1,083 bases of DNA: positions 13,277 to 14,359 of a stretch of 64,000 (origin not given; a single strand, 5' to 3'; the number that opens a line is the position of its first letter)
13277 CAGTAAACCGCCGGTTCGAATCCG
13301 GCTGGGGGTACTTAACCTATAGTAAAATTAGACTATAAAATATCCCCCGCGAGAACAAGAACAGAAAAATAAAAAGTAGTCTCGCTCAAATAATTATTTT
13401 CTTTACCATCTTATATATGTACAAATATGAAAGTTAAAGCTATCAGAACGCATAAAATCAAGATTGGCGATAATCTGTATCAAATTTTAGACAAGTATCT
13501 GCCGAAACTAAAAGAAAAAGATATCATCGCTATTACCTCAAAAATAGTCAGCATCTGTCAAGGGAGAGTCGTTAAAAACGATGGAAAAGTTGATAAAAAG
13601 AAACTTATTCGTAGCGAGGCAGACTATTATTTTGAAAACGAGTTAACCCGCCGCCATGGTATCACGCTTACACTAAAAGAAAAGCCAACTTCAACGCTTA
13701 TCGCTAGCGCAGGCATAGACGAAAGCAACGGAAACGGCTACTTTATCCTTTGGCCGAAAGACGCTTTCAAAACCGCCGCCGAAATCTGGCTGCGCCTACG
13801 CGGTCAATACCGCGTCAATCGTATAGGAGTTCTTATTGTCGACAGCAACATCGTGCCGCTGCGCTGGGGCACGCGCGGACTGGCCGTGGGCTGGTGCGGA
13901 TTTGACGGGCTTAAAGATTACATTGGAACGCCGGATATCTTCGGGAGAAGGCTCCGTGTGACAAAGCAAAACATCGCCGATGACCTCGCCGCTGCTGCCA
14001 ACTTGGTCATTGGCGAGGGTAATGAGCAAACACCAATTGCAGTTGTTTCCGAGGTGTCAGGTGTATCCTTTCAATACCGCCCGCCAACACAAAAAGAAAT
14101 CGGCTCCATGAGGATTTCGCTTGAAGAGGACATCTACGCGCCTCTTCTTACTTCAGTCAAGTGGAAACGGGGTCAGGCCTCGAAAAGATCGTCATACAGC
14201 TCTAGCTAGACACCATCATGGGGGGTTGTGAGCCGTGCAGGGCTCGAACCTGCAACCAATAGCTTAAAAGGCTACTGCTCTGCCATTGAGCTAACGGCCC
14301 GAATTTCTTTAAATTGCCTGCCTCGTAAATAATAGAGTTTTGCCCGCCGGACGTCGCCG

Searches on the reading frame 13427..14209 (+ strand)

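Call 66: search_protein_families(library=pfam, proteins=[window:13427-14209:+], max_evalue=0.001)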
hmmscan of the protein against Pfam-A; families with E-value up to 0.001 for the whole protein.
window:13427-14209:+ (260 aa): 1 family
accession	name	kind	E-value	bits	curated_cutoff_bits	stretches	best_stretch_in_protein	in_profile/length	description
PF01996.21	F420_ligase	-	1.4e-39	136.3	25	1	6-208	2-217/218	F420-0:Gamma-glutamyl ligase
